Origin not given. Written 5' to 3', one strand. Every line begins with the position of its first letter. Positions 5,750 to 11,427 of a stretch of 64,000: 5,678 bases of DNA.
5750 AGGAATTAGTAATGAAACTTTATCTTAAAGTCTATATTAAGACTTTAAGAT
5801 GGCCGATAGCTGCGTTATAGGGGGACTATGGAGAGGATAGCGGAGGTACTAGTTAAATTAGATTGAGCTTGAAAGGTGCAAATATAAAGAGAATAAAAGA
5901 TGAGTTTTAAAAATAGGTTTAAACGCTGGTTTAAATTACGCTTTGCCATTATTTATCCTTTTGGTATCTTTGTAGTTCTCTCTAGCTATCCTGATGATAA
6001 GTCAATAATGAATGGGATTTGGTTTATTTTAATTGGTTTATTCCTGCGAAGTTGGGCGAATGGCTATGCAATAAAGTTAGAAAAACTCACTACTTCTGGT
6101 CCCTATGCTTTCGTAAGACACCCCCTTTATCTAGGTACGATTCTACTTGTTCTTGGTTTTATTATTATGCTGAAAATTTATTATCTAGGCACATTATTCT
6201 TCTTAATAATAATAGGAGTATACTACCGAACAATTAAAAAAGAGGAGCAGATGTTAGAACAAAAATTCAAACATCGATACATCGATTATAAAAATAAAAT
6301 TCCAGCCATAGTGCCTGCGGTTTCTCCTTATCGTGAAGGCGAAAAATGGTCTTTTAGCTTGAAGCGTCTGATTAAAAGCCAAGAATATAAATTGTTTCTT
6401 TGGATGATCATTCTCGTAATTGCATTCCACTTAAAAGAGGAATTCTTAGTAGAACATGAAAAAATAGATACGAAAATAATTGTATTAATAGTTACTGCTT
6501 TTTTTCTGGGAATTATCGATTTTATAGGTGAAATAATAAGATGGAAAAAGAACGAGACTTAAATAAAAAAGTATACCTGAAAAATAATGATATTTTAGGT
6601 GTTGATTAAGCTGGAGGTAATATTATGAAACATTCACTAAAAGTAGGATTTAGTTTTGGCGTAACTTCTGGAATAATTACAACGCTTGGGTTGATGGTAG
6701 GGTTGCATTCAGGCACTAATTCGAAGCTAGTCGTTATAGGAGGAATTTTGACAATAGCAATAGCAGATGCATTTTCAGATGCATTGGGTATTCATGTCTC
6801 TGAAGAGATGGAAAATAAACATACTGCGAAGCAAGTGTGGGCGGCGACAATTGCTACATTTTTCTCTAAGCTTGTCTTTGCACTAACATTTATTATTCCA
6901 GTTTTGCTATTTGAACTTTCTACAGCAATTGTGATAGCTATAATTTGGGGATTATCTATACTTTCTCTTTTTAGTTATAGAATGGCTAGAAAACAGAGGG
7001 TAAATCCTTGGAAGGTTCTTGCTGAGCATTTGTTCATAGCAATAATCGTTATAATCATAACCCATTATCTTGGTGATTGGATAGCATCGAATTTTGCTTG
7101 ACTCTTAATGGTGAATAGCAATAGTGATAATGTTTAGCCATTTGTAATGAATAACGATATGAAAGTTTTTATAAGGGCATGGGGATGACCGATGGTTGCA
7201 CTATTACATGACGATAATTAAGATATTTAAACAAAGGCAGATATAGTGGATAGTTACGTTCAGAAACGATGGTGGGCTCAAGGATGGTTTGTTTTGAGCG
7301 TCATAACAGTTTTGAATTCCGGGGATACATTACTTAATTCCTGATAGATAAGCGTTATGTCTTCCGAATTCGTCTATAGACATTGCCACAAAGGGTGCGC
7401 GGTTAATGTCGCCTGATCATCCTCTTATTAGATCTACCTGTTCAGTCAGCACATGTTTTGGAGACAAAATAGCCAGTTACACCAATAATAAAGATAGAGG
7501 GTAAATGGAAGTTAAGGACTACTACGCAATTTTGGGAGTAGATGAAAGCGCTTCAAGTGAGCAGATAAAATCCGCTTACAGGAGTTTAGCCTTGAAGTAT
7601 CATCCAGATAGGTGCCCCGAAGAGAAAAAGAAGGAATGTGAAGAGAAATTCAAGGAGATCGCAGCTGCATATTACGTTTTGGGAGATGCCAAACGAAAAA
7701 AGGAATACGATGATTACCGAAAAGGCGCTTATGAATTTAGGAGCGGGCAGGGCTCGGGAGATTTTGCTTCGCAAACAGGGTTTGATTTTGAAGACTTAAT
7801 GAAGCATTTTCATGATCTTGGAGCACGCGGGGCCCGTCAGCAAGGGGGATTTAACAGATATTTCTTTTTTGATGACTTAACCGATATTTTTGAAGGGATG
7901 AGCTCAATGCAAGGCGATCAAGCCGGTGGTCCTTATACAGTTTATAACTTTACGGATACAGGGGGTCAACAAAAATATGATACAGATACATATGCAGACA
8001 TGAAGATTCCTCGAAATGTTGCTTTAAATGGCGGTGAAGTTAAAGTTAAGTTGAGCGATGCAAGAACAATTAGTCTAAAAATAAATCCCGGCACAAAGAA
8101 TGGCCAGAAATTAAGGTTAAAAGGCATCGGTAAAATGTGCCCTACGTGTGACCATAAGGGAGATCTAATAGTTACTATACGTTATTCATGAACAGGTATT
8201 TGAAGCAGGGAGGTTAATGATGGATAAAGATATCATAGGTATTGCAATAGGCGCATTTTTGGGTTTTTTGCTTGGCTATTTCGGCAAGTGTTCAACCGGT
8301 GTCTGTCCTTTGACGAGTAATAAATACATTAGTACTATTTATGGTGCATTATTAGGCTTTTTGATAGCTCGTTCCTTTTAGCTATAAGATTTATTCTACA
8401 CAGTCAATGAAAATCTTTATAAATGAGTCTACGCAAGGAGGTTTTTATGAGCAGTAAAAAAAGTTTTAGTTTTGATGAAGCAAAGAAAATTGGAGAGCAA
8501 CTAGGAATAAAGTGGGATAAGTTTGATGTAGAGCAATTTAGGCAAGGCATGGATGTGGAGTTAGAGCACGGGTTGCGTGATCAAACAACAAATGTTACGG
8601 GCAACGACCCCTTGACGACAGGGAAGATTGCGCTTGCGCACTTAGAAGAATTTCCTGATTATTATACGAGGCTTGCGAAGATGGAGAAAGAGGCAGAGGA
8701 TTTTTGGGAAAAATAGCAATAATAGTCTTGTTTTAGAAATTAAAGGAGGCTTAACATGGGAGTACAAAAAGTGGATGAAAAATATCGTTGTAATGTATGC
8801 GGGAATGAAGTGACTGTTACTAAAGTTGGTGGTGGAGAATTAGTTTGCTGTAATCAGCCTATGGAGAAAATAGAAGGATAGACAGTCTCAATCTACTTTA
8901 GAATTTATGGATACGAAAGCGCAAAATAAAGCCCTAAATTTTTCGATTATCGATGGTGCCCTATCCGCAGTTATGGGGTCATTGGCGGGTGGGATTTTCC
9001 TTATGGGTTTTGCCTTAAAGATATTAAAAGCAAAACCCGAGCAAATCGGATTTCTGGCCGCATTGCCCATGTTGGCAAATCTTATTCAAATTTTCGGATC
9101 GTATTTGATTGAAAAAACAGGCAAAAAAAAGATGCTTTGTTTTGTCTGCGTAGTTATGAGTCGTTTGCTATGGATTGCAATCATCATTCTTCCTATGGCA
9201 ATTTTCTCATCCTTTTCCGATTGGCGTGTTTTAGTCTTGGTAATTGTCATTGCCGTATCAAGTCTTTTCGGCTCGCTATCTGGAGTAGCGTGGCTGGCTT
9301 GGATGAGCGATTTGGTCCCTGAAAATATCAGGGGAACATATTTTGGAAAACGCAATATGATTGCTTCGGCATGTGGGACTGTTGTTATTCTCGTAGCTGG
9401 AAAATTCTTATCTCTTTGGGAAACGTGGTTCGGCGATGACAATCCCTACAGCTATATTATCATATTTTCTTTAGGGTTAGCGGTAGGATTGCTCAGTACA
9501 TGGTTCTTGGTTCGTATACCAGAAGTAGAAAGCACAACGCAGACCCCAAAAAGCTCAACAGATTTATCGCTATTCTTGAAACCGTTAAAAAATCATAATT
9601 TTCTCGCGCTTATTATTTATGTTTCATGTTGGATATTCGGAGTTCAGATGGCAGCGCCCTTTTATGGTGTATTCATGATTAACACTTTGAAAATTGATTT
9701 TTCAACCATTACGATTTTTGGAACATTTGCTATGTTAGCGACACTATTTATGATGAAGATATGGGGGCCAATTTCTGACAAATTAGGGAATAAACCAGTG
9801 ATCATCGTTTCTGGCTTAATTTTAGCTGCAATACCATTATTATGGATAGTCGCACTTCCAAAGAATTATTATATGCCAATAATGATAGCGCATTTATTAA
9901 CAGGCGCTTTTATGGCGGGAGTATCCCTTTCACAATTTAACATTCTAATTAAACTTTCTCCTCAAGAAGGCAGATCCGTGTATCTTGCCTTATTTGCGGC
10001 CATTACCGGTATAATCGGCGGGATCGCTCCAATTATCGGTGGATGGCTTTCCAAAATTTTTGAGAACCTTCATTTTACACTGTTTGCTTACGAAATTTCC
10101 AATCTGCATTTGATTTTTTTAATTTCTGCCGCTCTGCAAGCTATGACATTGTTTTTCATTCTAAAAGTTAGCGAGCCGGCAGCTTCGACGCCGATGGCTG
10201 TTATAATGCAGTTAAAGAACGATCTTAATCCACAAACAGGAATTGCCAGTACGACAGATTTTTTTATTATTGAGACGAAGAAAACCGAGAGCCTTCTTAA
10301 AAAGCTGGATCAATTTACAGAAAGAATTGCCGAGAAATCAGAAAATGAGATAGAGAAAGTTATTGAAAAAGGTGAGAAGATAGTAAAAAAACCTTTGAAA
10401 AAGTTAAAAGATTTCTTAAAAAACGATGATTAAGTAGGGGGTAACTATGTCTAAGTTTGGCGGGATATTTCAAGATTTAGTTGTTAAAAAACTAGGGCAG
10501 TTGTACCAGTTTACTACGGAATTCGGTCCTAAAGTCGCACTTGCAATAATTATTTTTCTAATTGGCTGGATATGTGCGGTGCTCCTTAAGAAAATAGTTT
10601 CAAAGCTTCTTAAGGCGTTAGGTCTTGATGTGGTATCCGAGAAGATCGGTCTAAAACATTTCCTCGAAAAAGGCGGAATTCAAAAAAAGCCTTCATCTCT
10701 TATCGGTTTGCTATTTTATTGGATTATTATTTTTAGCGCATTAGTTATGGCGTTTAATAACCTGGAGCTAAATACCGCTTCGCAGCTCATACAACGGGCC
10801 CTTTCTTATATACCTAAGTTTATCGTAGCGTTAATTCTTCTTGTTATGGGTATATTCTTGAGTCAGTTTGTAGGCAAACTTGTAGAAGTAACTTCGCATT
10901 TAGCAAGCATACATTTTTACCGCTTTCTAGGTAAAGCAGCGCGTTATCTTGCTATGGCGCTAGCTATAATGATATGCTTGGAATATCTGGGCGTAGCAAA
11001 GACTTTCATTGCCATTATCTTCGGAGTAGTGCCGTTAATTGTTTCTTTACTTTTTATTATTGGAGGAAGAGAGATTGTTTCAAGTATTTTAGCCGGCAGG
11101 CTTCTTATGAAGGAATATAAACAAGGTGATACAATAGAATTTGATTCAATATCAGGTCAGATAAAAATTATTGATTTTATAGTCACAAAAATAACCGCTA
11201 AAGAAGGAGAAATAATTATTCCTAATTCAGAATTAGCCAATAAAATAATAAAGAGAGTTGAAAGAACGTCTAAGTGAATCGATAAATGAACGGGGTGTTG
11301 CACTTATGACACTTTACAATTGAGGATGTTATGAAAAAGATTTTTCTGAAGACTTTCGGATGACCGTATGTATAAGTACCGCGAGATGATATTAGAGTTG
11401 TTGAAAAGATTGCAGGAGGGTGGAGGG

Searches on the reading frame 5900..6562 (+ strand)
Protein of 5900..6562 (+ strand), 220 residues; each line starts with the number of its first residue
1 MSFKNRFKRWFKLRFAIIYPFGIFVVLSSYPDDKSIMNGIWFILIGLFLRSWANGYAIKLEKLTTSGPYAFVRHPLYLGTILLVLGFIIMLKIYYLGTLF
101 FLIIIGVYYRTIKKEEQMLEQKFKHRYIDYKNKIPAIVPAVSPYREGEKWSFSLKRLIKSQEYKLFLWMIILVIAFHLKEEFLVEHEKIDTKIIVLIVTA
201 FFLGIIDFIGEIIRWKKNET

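Call 36: search_protein_families(library=pfam, proteins=[window:5900-6562:+], max_evalue=0.01)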
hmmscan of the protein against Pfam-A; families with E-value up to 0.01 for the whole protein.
window:5900-6562:+ (220 aa): 3 families
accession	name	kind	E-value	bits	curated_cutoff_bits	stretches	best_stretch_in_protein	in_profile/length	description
PF04191.18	PEMT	-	1.7e-08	35.3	25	1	56-125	35-104/105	Phospholipid methyltransferase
PF04140.19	ICMT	-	4.2e-08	34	24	1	61-120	33-94/95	Isoprenylcysteine carboxyl methyltransferase (ICMT) family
PF06966.17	DUF1295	-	0.0072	16.3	20.4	1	62-133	154-234/235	Protein of unknown function (DUF1295)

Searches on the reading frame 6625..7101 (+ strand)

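Call 36: search_protein_families(library=pfam, proteins=[window:6625-7101:+], max_evalue=0.01)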
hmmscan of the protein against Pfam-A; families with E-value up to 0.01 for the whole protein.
window:6625-7101:+ (158 aa): 2 families
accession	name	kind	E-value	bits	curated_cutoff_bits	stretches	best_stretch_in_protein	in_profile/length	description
PF01988.24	VIT1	-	1.4e-10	41.8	28.1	2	11-70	6-66/214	VIT family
PF06161.16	DUF975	-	0.0067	16.7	34.8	1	35-148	56-164/243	Protein of unknown function (DUF975)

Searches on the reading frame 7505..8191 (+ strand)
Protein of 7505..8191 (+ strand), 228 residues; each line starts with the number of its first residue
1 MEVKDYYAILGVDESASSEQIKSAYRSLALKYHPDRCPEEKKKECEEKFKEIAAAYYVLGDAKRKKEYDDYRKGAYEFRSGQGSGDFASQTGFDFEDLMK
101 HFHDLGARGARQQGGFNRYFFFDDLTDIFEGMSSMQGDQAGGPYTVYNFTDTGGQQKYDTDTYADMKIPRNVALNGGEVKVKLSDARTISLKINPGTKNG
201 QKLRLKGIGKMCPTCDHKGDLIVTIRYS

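Call 36: search_protein_families(library=pfam, proteins=[window:7505-8191:+], max_evalue=0.01)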
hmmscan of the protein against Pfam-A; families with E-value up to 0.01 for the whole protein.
window:7505-8191:+ (228 aa): 2 families
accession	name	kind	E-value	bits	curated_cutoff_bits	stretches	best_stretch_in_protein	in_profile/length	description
PF00226.36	DnaJ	-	3.1e-24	85.3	27.8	1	5-69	1-63/63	DnaJ domain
PF01556.23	DnaJ_C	-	1.9e-09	38.1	26.6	1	135-226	58-148/152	DnaJ C terminal domain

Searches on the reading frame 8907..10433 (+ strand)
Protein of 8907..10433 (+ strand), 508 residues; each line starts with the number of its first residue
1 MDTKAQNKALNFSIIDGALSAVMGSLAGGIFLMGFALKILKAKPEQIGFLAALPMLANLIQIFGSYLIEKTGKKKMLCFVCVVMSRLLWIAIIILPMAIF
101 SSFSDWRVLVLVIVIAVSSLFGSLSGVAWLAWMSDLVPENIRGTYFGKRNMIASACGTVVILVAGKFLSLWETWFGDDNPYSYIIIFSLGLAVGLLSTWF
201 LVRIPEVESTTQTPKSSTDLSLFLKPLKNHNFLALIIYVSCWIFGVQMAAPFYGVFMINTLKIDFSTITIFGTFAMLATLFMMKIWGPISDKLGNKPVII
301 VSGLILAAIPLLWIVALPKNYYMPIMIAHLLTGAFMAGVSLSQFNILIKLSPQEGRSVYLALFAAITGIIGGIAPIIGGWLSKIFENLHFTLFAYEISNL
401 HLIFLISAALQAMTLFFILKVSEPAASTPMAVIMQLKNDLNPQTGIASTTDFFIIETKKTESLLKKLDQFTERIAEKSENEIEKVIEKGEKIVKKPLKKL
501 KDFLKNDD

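Call 36: search_protein_families(library=pfam, proteins=[window:8907-10433:+], max_evalue=0.01)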
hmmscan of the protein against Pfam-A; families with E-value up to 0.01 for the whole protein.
window:8907-10433:+ (508 aa): 2 families
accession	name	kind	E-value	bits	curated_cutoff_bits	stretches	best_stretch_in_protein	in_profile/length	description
PF07690.21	MFS_1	-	8.5e-31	107.6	33.4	2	244-428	10-181/347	Major Facilitator Superfamily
PF12832.13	MFS_1_like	-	2.6e-07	30.5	25.2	2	37-385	26-365/373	MFS_1 like family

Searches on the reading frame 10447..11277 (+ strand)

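Call 36: search_protein_families(library=pfam, proteins=[window:10447-11277:+], max_evalue=0.01)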
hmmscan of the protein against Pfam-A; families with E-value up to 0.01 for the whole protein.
window:10447-11277:+ (276 aa): 2 families
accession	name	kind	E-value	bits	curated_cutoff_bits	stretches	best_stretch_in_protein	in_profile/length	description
PF05552.17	MS_channel_1st_1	-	4.5e-16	58.9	22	2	25-61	12-48/50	Mechanosensitive ion channel, conserved TM helix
PF00924.24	MS_channel_2nd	-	3.3e-09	37.1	20.2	1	210-268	2-63/68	Mechanosensitive ion channel, beta-domain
